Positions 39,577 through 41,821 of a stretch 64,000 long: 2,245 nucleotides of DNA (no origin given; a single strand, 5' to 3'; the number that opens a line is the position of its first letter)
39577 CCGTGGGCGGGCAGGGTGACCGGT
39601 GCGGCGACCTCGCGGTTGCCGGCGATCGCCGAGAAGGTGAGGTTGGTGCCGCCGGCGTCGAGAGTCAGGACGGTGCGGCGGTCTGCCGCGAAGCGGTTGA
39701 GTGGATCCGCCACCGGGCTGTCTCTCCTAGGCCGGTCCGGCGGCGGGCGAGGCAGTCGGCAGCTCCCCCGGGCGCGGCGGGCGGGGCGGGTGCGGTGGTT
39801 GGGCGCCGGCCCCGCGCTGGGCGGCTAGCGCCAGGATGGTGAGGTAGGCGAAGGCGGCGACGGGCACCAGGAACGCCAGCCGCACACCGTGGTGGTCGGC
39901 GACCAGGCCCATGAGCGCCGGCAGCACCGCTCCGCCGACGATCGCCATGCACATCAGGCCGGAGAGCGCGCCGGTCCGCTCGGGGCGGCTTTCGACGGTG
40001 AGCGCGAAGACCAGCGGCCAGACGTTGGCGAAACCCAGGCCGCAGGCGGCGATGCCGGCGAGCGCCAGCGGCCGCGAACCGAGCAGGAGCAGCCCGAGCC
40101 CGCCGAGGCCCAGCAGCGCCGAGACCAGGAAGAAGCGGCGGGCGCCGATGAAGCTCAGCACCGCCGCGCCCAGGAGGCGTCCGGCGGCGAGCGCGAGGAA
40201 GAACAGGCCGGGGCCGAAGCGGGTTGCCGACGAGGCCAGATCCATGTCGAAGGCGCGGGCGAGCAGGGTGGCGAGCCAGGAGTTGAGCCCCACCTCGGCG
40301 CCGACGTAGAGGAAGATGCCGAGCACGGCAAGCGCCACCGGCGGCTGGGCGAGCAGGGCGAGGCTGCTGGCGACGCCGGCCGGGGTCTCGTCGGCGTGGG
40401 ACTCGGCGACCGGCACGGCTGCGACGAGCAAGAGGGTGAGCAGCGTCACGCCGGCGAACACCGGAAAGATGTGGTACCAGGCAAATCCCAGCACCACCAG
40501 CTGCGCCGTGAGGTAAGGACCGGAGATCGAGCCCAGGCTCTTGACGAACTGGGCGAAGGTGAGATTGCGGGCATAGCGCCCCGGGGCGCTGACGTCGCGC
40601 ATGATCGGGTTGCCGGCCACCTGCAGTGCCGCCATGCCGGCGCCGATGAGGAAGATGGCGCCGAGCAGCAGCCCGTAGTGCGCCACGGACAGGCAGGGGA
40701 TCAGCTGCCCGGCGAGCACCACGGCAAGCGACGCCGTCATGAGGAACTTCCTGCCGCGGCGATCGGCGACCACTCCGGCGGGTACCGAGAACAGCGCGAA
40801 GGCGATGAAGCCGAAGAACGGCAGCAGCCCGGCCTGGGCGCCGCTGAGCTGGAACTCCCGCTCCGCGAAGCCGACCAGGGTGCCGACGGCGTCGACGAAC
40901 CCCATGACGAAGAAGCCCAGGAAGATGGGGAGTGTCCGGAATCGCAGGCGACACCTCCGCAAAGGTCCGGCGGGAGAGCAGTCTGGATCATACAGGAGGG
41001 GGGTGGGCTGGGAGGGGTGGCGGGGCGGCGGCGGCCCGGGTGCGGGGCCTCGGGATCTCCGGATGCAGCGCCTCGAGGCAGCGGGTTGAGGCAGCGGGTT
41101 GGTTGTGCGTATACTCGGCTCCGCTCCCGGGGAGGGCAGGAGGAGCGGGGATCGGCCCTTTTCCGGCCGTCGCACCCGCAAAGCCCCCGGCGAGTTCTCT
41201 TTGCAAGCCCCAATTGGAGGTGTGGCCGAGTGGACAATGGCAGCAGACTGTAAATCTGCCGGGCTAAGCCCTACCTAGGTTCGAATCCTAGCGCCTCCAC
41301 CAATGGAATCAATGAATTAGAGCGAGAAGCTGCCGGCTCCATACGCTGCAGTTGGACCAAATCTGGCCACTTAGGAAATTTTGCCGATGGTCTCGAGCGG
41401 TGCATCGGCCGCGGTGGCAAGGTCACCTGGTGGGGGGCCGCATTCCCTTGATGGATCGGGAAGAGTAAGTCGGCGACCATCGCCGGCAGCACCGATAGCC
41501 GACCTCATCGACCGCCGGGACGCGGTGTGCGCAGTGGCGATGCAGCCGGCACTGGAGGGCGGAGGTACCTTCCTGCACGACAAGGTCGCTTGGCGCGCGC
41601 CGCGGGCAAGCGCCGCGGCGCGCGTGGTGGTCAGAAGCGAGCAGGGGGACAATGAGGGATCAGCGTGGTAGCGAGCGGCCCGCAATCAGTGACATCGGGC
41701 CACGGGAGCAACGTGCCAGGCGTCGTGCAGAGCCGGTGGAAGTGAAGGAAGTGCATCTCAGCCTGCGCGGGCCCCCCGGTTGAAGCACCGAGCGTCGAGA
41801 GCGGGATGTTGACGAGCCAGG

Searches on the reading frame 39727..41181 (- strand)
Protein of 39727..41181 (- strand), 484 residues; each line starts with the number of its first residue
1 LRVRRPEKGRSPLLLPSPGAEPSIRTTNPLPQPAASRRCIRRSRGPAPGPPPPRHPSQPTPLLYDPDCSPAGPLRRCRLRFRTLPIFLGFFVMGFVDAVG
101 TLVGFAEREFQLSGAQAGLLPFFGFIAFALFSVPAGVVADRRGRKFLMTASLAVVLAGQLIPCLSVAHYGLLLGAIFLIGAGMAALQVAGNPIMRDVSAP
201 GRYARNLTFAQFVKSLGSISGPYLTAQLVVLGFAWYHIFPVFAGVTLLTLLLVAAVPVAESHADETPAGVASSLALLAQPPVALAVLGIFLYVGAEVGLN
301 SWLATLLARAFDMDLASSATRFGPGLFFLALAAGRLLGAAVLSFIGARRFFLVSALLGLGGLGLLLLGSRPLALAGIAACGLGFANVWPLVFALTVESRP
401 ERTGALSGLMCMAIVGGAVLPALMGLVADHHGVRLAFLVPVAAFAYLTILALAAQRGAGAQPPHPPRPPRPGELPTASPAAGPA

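Call 7: search_protein_families(library=pfam, proteins=[window:39727-41181:-], max_evalue=0.01)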
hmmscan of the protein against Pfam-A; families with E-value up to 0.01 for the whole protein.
window:39727-41181:- (484 aa): 1 family
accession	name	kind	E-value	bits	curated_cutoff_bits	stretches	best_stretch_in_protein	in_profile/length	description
PF07690.21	MFS_1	-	1.5e-34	120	33.4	2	87-323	3-245/347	Major Facilitator Superfamily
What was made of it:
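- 39727..41181 (-): Left core flank: MFS transporter gene, with the ROK gene at 38580-39713 beyond it. It matches Pfam MFS_1 (call 7).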

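Call 12: find_related_loci(query=window:39727-41181:-, collection=genome_contigs, flank=10000)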
Query window:39727-41181:- (484 aa) in genome_contigs; peptide patterns used: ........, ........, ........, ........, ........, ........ (x = any residue, [..] = any of these).
599 stretches matched a pattern (row limit reached: there are more); 381 encode a relative of the query (tblastn E <= 1e-3); the best 80 are kept; 80 distinct loci.
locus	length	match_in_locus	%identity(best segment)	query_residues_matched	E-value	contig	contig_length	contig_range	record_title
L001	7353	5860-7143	75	5-463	0e+0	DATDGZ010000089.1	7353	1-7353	MAG TPA_asm: Thermoanaerobaculia bacterium isolate SMAG_U265 k141_406095, whole genome shotgun sequence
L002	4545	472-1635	85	76-463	0e+0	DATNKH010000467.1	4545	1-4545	MAG TPA_asm: Thermoanaerobaculia bacterium isolate SMAG_U11420 k141_443313, whole genome shotgun sequence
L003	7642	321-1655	77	19-452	0e+0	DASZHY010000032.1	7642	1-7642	MAG TPA_asm: Thermoanaerobaculia bacterium isolate SMAG_U6588 k141_872770, whole genome shotgun sequence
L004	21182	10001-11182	71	65-458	2e-162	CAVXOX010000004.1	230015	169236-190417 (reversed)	MAG: uncultured Acidobacteriota bacterium isolate MFD00822.bin.1.216 genome assembly, contig: contig_148857, whole genom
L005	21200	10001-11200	71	57-456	3e-161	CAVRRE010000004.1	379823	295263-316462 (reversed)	MAG: uncultured Acidobacteriota bacterium isolate MFD04850.bin.2.306 genome assembly, contig: contig_16955, whole genome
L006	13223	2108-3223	75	81-452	2e-160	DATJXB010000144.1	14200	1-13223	MAG TPA_asm: Thermoanaerobaculia bacterium isolate SMAG_U15115 k141_130004, whole genome shotgun sequence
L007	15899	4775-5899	74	82-456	1e-158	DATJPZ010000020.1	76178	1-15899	MAG TPA_asm: Thermoanaerobaculia bacterium isolate SMAG_U14926 k141_702707, whole genome shotgun sequence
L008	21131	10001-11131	75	83-459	5e-156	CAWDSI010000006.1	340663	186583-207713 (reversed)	MAG: uncultured Acidobacteriota bacterium isolate MFD00392.bin.2.245 genome assembly, contig: contig_15836, whole genome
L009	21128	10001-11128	76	82-456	4e-156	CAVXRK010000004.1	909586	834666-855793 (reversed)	MAG: uncultured Acidobacteriota bacterium isolate MFD00822.bin.1.237 genome assembly, contig: contig_29326, whole genome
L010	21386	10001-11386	49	16-481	6e-123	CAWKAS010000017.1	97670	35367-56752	MAG: uncultured Acidobacteriota bacterium isolate MFD09779.bin.1.286 genome assembly, contig: contig_77616, whole genome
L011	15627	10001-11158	57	75-460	1e-122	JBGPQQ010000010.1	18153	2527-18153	MAG: Vicinamibacteria bacterium isolate OBJ1_062018_150_29 k141_2297687_length_18153_cov_9.4454, whole genome shotgun se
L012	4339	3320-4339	69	10-309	2e-117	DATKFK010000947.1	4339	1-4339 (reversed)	MAG TPA_asm: Thermoanaerobaculia bacterium isolate SMAG_U14523 k141_4329225, whole genome shotgun sequence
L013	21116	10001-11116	72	84-456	8e-154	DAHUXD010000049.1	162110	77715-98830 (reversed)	MAG TPA_asm: Acidobacteria bacterium isolate clean263 k141_81729, whole genome shotgun sequence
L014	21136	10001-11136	74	80-456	8e-129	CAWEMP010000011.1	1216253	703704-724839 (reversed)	MAG: uncultured Acidobacteriota bacterium isolate MFD02809.bin.2.249 genome assembly, contig: contig_25484, whole genome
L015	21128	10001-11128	51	79-457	4e-89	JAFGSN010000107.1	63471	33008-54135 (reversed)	MAG: Vicinamibacteria bacterium isolate Zod_Metabat.903 k87_2328525, whole genome shotgun sequence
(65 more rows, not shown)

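Call 23: find_related_loci(query=window:39727-41181:-, collection=metagenome_contigs, flank=10000)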
Query window:39727-41181:- (484 aa) in metagenome_contigs; peptide patterns used: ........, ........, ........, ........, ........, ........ (x = any residue, [..] = any of these).
600 stretches matched a pattern (row limit reached: there are more); 376 encode a relative of the query (tblastn E <= 1e-3); the best 80 are kept; 80 distinct loci.
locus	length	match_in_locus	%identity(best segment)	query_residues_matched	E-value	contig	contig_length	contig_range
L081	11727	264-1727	90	1-484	0e+0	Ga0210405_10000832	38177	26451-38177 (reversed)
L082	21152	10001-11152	84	72-455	0e+0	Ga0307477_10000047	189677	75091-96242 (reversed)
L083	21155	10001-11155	81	83-456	3e-172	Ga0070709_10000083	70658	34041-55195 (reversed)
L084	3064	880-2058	71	59-453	5e-170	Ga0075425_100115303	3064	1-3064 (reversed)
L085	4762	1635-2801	73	68-456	5e-163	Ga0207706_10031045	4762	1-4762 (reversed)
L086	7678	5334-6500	73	68-456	4e-159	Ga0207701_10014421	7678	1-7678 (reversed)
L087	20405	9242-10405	74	77-460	2e-157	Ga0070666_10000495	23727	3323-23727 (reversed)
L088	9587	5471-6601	74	82-458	2e-157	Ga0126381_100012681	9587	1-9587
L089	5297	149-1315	73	76-460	1e-157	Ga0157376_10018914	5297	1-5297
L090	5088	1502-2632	75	82-458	6e-157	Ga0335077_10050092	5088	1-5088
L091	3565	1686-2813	74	81-456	4e-157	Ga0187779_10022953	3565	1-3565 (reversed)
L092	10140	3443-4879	95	1-484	0e+0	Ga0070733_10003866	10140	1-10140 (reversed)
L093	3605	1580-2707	62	82-457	2e-131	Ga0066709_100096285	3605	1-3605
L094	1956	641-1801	56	74-460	4e-133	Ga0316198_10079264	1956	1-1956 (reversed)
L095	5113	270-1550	54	41-460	5e-125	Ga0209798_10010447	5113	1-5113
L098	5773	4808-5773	73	6-317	2e-123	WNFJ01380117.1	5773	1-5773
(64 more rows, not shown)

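Call 49: search_protein_families(library=pfam, proteins=[L092:518-916:-, L092:1187-2962:+, L092:4905-5849:+, L092:5918-6856:+, L092:7225-7965:+, L092:8226-8525:-, L098:4236-4601:+, L098:1870-4212:+, L098:713-1702:-, L012:2144-3202:+], max_evalue=0.01)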
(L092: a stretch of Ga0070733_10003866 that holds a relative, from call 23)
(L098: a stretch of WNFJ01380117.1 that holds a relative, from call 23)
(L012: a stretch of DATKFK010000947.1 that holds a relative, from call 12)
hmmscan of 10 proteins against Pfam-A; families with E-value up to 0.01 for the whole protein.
L092:518-916:- (132 aa): 1 family
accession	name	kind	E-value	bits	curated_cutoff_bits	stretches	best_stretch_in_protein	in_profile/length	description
PF06296.18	RelE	-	0.0012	19.5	27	1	57-115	41-96/120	RelE toxin of RelE / RelB toxin-antitoxin system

L092:1187-2962:+ (591 aa): 5 families
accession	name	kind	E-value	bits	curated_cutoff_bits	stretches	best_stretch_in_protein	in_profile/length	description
PF12770.12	CHAT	-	1.6e-08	34.8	24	1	450-566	139-268/289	CHAT domain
PF07591.16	PT-HINT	-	1.7e-07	32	27.7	1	104-214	6-123/137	Pretoxin HINT domain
PF14623.11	Vint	-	1.8e-05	25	27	1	91-219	1-125/166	Hint-domain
PF20694.2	TRADD-like_N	-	0.00046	20.4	23.7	1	308-355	5-53/69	TRADD-like N-terminal domain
PF01079.26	Hint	-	0.0034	17.4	29.7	1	88-122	9-43/213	Hint module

L092:4905-5849:+ (314 aa): 1 family
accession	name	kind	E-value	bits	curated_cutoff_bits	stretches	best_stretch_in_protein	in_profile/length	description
PF20247.3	DUF6602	-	3.7e-25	88.3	27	1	54-155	5-104/104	Domain of unknown function (DUF6602)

L092:5918-6856:+ (312 aa): 3 families
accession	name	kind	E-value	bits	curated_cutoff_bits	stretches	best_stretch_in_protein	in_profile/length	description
PF12762.13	DDE_Tnp_IS1595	-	2.9e-40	138.2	27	1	134-279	1-153/153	ISXO2-like transposase domain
PF12760.12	Zn_ribbon_IS1595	-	6.6e-12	45.6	25.4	1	22-60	4-42/46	Transposase zinc-ribbon domain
PF04551.19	GcpE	-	0.0079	15.7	32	0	34-71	254-291/343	GcpE protein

L092:7225-7965:+ (246 aa): 2 families
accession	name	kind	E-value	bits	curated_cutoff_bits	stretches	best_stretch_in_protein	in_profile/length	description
PF13676.11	TIR_2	-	1.1e-20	74.8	28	1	129-242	1-122/122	TIR domain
PF01582.25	TIR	-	0.0001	22.6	21.3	1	152-201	29-80/179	TIR domain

L092:8226-8525:- (99 aa): 1 family
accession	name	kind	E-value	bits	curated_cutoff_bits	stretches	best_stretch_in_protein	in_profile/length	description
PF01402.27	RHH_1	-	1.1e-06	28.9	20.5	1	71-96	13-38/39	Ribbon-helix-helix protein, copG family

L098:4236-4601:+ (121 aa): 3 families
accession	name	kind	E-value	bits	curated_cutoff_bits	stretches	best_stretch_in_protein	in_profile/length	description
PF13936.12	HTH_38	-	0.0023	18.1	27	1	94-117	16-39/44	Helix-turn-helix domain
PF13542.12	HTH_Tnp_ISL3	-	0.0025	17.7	27.4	1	90-118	19-46/51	Helix-turn-helix domain of transposase family ISL3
PF02796.21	HTH_7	-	0.004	17.7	23.8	1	82-119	5-42/45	Helix-turn-helix domain of resolvase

L098:1870-4212:+ (780 aa): 18 families
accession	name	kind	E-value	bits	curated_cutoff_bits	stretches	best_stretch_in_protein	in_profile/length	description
PF00158.32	Sigma54_activat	-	6e-73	244.5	20.2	1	476-642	1-167/168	Sigma-54 interaction domain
PF08447.18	PAS_3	-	3.7e-30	104.5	25.6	2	227-311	2-87/89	PAS fold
PF08448.16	PAS_4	-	6e-29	100.9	23.1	2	211-321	2-110/110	PAS fold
PF00989.32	PAS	-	1.4e-24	86.7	22.6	2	205-316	2-113/113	PAS fold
PF14532.12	Sigma54_activ_2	-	3.7e-22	79.5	25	1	477-647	1-138/138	Sigma-54 interaction domain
PF13426.13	PAS_9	-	2.2e-16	60.4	27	2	216-316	3-101/103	PAS domain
PF25601.1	AAA_lid_14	-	5.5e-16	58.6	27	1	648-705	1-68/87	AAA+ ATPase lid domain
PF13185.12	GAF_2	-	1.8e-10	41.6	28.6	1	39-184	2-136/136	GAF domain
PF07728.20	AAA_5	-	6e-09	36.5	22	1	500-618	2-123/139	AAA domain (dynein-related subfamily)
PF13188.13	PAS_8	-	9.3e-08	32.2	21.8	0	333-382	3-48/65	PAS domain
PF02954.25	HTH_8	-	4.9e-06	26.6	22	1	729-770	4-42/42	Bacterial regulatory protein, Fis family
PF00004.35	AAA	-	1e-05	26.5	21.2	1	500-626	1-120/131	ATPase family associated with various cellular activities (AAA)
PF13191.12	AAA_16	-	2.9e-05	25.1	32.6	1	476-593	2-121/167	AAA ATPase domain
PF13492.12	GAF_3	-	9.7e-05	23.2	27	0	42-185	3-129/129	GAF domain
PF07724.20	AAA_2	-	0.0016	18.9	27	1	498-612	4-118/166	AAA domain (Cdc48 subfamily)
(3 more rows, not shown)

L098:713-1702:- (329 aa): 2 families
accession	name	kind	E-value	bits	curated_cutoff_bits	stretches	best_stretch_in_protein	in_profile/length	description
PF12833.13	HTH_18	-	1.7e-20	73.6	33.6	1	239-318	1-80/80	Helix-turn-helix domain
PF00165.29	HTH_AraC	-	5.4e-14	52.3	26.6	2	226-266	1-41/42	Bacterial regulatory helix-turn-helix proteins, AraC family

L012:2144-3202:+ (352 aa): 2 families
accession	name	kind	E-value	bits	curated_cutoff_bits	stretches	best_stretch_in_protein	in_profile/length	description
PF03466.25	LysR_substrate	-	1.9e-36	125.9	28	1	118-322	3-206/209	LysR substrate binding domain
PF00126.33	HTH_1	-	7.5e-21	74.3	26.6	1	33-92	1-60/60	Bacterial regulatory helix-turn-helix protein, lysR family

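Call 52: search_protein_families(library=ncbifam, proteins=[L092:518-916:-, L092:1187-2962:+], max_evalue=0.05)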
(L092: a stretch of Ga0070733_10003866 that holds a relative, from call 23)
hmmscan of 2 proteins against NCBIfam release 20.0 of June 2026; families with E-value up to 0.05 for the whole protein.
L092:518-916:- (132 aa): 0 families

L092:1187-2962:+ (591 aa): 1 family
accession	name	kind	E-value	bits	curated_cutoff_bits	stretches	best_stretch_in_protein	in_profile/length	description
NF045509.1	CellDiv_HetF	equivalog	0.01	14.1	1200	0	452-548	230-343/836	cell division protein HetF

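Call 93: search_protein_families(library=padloc, proteins=[L092:1187-2962:+, L092:7225-7965:+, L092:4905-5849:+, L092:518-916:-], max_evalue=0.01)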
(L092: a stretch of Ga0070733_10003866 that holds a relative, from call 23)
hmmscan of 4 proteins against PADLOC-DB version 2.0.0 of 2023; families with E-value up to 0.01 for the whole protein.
L092:1187-2962:+ (591 aa): 2 families
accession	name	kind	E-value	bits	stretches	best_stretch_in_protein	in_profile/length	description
PDLC02988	chat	-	5.4e-22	76.6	1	397-567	11-162/455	-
PDLC02016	SAVED_CHAT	-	7.8e-11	39.6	1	397-555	289-450/498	-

L092:7225-7965:+ (246 aa): 11 families
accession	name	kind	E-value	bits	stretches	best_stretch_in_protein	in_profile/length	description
PDLC02012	SAVED5--SAVED_TIR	-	5.9e-08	30.2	1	128-194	15-79/404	-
PDLC05062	PDC-S66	-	5.1e-06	24.1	1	128-189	150-212/282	-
PDLC00434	ThsB1|ThsB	-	6.5e-05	20.2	1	125-230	137-245/396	TIR-like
PDLC02403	Aga_TIR-PNTD1-PNTD2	-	9.2e-05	19.7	1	145-243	22-129/443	Class I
PDLC00728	Effector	-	0.00021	18.4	1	127-178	10-61/432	TIR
PDLC00727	Effector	-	0.00042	16.9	1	124-176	171-223/590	TIR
PDLC00419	ThsB1|ThsB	-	0.00059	17.7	1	123-198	24-105/165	TIR-like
PDLC02421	Aga_TIR-PNTD1-PNTD2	-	0.00059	17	1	145-243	23-130/430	Class I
PDLC00436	ThsB1|ThsB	-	0.001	16.6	1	125-204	34-119/183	TIR-like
PDLC02013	SAVED5--SAVED_TIR_JAB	-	0.0038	13.8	1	125-177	171-223/584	-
PDLC03957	bSEFIR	-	0.0046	14.8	0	202-243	130-178/412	-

L092:4905-5849:+ (314 aa): 3 families
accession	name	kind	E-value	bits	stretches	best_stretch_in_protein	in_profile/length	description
PDLC01495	PD_DExK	-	6.1e-35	117.6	1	34-155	3-123/123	"CAS-I,CAS-II,CAS-III,CAS-IV,CAS-V,CAS-VI; associated"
PDLC00745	Effector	-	9.2e-28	95.5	1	30-213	3-175/244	Endonuclease (NucC)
PDLC01051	NucC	-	1.2e-23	82.1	1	33-162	13-137/243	NucC nuclease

L092:518-916:- (132 aa): 0 families

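Call 99: search_solved_structures(query=L092:518-916:-, max_evalue=0.1)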
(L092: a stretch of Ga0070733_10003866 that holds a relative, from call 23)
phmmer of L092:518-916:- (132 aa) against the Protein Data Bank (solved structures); distinct sequences matched with E-value up to 0.1: 5.
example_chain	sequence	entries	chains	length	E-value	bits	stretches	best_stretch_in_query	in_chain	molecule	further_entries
8a0x_C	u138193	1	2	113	4.6e-25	91.4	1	17-118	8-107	Toxin HigB-2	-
5ja8_A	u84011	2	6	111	4.8e-25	91.4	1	17-118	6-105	Toxin HigB-2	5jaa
5ja9_C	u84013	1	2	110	4.8e-25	91.4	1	17-118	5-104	Toxin HigB-2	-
9tv9_C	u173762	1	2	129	6e-25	91.1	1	17-118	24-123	Toxin HigB-2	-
5mje_A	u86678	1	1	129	6e-25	91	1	17-118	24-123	Cytotoxic translational repressor of toxin-antitoxin stability system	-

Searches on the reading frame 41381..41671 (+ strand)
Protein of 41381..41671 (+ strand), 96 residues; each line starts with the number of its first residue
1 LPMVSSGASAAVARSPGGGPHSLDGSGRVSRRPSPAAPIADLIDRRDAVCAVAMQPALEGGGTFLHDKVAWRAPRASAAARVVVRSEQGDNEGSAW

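Call 84: search_protein_families(library=pfam, proteins=[window:41381-41671:+], max_evalue=0.05)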
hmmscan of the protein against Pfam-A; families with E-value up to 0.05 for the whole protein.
window:41381-41671:+ (96 aa): 0 families
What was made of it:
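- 41325..41630 (.): Non-coding tail of the insert. It holds a terminator-like hairpin at 41471-41485 on the - strand, downstream of the 294-aa gene. The 96-aa ORF here has no Pfam hit (call 84).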
